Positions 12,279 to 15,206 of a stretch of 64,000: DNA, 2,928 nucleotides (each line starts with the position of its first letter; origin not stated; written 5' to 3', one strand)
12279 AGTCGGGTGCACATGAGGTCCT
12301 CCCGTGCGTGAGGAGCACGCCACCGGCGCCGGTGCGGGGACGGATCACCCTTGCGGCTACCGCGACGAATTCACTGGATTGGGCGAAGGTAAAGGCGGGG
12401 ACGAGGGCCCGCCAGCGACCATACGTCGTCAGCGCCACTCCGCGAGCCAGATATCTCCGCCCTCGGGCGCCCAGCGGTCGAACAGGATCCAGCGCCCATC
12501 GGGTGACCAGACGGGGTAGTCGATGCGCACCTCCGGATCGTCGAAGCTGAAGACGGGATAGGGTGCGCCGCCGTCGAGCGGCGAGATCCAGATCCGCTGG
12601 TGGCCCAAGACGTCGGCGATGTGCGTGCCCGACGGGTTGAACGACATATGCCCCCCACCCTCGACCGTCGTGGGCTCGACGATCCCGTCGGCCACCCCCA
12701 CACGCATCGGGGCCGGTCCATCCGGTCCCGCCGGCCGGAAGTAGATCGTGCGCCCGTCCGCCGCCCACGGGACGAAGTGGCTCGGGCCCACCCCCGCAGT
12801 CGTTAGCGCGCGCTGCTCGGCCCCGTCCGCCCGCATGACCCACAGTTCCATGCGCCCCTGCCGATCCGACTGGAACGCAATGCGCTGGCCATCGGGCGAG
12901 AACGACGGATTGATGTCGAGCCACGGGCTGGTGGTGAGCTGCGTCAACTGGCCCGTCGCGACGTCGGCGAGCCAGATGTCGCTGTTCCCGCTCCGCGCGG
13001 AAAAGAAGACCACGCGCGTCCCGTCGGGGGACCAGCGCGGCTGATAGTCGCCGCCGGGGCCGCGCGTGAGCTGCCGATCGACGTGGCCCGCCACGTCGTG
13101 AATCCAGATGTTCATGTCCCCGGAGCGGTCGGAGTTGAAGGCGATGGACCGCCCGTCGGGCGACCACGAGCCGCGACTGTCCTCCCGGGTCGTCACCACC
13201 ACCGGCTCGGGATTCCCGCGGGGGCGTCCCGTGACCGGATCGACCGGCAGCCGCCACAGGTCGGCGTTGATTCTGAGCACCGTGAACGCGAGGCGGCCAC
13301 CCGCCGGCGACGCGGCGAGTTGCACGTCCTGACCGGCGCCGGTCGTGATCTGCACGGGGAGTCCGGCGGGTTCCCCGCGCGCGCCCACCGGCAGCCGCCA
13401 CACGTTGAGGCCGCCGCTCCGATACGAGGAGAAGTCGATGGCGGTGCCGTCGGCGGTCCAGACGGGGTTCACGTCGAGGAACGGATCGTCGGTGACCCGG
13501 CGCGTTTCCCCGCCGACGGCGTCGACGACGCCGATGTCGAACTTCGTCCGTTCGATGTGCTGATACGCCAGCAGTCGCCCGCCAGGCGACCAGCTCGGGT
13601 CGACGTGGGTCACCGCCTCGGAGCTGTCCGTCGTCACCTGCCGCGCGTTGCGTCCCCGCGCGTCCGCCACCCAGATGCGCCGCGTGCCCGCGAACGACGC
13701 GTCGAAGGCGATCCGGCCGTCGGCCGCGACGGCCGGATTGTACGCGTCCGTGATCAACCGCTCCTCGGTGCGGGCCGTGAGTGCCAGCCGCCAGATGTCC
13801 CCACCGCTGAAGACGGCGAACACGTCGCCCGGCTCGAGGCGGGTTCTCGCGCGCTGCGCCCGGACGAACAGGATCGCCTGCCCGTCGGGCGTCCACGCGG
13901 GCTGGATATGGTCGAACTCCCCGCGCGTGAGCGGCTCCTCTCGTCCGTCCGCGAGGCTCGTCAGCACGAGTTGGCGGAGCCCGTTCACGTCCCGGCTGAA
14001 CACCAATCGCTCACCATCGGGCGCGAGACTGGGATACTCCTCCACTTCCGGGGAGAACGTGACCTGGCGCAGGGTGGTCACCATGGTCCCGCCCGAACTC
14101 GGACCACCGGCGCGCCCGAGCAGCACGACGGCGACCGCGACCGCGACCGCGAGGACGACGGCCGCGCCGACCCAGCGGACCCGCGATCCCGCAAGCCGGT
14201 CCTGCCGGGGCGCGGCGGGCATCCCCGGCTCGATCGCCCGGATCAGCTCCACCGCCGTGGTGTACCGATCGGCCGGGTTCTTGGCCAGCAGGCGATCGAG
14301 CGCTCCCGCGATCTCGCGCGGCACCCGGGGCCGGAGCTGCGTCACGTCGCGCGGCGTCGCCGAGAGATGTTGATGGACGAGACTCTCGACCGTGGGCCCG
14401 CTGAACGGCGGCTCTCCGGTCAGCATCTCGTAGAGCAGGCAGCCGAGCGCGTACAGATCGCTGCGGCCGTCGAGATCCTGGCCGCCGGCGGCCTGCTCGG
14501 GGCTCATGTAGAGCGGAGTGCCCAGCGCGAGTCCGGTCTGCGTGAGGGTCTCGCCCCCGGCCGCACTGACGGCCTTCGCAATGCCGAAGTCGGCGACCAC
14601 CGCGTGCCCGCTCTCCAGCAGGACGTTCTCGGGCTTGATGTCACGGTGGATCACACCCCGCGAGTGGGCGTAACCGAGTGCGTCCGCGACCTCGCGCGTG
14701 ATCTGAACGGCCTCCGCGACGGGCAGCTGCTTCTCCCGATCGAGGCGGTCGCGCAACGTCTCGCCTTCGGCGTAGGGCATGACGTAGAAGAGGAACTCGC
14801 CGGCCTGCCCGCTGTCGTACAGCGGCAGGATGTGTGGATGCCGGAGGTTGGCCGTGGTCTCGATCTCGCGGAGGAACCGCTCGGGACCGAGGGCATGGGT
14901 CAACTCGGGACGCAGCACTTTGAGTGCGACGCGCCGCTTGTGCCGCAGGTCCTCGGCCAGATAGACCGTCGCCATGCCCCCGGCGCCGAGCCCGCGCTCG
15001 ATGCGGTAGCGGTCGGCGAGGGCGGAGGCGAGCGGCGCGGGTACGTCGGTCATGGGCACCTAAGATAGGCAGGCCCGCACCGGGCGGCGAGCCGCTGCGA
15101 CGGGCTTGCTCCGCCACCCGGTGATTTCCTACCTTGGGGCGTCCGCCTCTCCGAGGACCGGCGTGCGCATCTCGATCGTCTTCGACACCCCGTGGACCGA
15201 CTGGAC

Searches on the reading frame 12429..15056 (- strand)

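Call 63: search_protein_families(library=pfam, proteins=[window:12429-15056:-], max_evalue=0.00001)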
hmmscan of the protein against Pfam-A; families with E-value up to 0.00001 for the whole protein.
window:12429-15056:- (875 aa): 6 families
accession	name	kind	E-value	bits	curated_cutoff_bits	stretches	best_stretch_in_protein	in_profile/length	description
PF07676.18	PD40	-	5.9e-60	198.6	20.9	3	704-740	1-38/38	WD40-like Beta Propeller Repeat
PF00069.31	Pkinase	-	1.5e-50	172.5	31.7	1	17-267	1-254/263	Protein kinase domain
PF07714.23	PK_Tyr_Ser-Thr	-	4.1e-32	112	23.1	1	19-266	3-250/258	Protein tyrosine and serine/threonine kinase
PF00930.27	DPPIV_N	-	1.5e-13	50.7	22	0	646-710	21-81/354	Dipeptidyl peptidase IV (DPP IV) N-terminal region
PF25174.1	Beta-prop_THOC3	-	2.4e-07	30.5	305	0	620-690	85-151/272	THOC3 beta-propeller domain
PF14583.12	Pectate_lyase22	-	7.8e-07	28.6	30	0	459-525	216-283/386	Oligogalacturonate lyase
